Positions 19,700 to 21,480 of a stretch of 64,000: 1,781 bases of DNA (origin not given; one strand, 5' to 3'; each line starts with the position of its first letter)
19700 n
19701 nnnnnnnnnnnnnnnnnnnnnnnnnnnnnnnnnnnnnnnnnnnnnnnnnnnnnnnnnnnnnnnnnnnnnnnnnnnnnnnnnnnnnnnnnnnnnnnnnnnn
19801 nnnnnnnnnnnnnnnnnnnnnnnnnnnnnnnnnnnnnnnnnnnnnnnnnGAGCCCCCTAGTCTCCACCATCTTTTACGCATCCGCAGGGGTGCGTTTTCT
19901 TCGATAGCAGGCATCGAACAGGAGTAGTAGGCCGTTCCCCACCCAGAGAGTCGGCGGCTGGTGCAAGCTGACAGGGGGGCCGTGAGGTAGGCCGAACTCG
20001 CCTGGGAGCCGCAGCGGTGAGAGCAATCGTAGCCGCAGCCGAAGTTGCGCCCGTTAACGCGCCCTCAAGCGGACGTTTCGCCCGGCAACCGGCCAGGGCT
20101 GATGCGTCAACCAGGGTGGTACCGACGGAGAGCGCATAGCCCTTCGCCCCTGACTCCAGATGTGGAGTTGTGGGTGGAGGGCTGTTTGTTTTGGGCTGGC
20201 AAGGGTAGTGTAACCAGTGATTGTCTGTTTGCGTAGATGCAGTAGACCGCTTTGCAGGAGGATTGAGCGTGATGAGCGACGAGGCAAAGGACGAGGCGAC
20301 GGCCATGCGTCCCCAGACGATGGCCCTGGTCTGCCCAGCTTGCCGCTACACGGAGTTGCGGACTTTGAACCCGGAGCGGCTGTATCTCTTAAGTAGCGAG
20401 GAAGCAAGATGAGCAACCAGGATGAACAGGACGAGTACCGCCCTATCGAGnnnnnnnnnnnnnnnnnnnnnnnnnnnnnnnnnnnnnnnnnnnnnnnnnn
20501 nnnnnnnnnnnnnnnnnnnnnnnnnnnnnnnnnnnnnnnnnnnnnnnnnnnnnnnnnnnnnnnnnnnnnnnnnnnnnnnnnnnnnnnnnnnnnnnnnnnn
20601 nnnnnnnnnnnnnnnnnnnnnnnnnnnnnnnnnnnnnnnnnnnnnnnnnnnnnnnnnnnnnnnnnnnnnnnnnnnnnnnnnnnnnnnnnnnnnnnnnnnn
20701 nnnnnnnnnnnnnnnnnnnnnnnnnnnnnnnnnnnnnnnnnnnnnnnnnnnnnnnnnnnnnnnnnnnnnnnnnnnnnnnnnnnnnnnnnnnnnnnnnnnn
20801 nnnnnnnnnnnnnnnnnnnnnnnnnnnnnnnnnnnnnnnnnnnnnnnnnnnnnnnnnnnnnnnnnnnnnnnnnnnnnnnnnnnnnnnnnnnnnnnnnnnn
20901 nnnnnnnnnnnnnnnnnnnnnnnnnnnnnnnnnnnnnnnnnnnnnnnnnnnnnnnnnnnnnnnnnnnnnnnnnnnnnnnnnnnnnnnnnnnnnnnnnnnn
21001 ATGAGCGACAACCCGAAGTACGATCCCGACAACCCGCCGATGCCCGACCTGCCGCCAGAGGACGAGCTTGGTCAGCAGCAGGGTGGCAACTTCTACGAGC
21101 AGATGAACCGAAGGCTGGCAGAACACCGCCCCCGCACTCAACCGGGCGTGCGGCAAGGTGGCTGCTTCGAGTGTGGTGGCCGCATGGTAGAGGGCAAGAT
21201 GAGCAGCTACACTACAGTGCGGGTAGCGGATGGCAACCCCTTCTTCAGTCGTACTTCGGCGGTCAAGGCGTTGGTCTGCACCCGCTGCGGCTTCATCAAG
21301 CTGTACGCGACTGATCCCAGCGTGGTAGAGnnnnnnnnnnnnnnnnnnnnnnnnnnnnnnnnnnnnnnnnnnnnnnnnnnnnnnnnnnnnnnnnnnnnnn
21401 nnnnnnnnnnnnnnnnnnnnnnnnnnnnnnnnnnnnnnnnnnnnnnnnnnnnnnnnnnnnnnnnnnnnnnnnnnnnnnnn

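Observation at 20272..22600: Tandem array of seven paralogous small zinc-ribbon genes with no assigned function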

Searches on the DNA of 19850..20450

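Call 15: search_rna_families(source=window, start=19850, end=20450, threshold=evalue, max_evalue=1, show_alignments=3)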
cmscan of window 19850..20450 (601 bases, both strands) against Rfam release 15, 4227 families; matches with E-value up to 1: 1.
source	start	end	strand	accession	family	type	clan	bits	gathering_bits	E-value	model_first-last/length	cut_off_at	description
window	19905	20154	+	RF00230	T-box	Cis-reg; leader;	-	70.1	93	3.6e-15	1-219/219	no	T-box leader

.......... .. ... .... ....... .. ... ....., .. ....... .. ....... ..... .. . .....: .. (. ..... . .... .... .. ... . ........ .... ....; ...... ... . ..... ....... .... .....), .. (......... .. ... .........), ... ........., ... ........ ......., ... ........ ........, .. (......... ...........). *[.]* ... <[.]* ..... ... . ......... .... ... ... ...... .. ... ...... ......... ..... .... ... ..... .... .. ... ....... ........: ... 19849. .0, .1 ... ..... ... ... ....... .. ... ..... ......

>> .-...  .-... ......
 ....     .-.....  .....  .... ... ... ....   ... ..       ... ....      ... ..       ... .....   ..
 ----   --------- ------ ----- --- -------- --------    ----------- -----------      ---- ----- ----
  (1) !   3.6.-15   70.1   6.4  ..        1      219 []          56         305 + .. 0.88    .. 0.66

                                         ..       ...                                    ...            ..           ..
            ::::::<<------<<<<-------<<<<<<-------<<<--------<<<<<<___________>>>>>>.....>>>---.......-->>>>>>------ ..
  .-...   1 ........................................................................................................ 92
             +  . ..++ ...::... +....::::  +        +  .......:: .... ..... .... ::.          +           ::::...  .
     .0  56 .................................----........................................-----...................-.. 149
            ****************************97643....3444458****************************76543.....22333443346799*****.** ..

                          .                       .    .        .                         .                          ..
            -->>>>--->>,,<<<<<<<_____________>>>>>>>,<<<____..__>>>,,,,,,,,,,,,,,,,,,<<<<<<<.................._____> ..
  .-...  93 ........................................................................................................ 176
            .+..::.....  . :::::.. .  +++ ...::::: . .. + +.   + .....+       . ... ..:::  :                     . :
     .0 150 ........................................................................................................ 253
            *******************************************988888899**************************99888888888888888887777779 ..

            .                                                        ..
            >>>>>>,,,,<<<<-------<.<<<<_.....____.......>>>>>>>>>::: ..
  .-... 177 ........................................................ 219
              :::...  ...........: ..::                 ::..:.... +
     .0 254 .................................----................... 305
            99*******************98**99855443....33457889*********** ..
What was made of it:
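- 19905..20154 (+): T-box leader. The specifier loop reads GAA-CUC-G (Leu) and the T-box sequence is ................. Rfam RF00230 scores 70.1 bits, E 3.6e-15, with the full model 1-219 matched, but this is below the gathering score of 93 (call 15).
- On T-box leader (Rfam RF00230): The score is 70.1 bits, E 3.6e-15, with the full model 1-219 matched (call 15).
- Rfam RF00230 matches over its full length at E 3.6e-15 (call 15).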

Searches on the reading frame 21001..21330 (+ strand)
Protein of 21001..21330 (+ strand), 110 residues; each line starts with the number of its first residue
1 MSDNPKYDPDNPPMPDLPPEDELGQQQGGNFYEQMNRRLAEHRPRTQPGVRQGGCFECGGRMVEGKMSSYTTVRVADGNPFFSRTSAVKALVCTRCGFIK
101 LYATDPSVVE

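Call 4: search_protein_families(library=pfam, max_evalue=1, proteins=[window:21001-21330:+])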
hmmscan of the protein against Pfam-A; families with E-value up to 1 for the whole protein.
seq(110 aa): 4 families
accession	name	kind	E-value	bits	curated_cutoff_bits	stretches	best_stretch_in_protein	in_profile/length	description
PF04032.22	Rpr2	-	0.0062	17.2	29.3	1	31-97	24-90/90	RNAse P Rpr2/Rpp21/SNM1 subunit domain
PF24042.1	DUF7351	-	0.0096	16.1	31.2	1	44-98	58-102/177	Domain of unknown function (DUF7351)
PF14803.11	Zn_ribbon_Nudix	-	0.22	11.9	25.6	0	91-99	23-31/34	Nudix N-terminal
PF20097.4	DUF6487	-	0.33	11.8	24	0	78-99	41-61/67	Domain of unknown function (DUF6487)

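Call 56: search_protein_families(library=ncbifam, max_evalue=0.1, proteins=[window:21001-21330:+])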
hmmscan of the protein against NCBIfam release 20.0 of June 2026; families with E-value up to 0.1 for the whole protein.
window:21001-21330:+ (110 aa): 2 families
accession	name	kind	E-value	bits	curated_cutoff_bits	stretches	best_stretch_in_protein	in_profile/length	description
TIGR03831.1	YgiT_finger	domain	0.0029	17.9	20.2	0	55-71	1-17/46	YgiT-type zinc finger protein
NF033497.1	rubre_like_arch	subfamily_domain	0.042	13.6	32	0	49-62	13-26/34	rubrerythrin-like domain-containing protein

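Call 57: search_protein_families(library=padloc, max_evalue=0.1, proteins=[window:21001-21330:+])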
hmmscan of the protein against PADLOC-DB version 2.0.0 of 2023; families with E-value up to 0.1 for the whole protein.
window:21001-21330:+ (110 aa): 0 families

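Call 59: predict_structure(alignment_id=A8)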
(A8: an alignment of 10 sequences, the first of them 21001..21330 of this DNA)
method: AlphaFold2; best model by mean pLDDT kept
length: 110 residues; sequences in the alignment: 10
mean_pLDDT: 67.1   pTM: 0.41
mean pLDDT of the five models: 67.1, 65.6, 64.2, 63.7, 62.3
residues with pLDDT >= 90: 10; 70-90: 31; 50-70: 50; < 50: 19
segments of 3 or more residues with pLDDT < 50: 1-4, 21-28, 43-46, 48-50
pLDDT, mean of each block of 10 residues (from residue 1): 51 65 49 61 48 77 79 63 75 91 77
secondary structure, 60 per line:
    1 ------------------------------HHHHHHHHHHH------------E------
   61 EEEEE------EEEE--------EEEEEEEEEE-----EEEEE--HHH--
elements in order: H31-41 E61-65 E72-75 E84-93 E99-103
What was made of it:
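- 21001..21333 (+): M3, 110 aa. It has the N-terminal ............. motif and the zinc ribbon. In the AF2 model the N-terminal 50 residues are low-confidence and the ribbon is folded (call 59).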

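Call 79: search_protein_families(library=phrogs, max_evalue=0.01, proteins=[window:21001-21330:+])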
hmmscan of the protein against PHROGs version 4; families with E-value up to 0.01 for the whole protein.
window:21001-21330:+ (110 aa): 1 family
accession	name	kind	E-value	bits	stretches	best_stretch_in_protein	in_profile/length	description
phrog_54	-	other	0.004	18.4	0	33-66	14-47/75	DksA-like zinc-finger protein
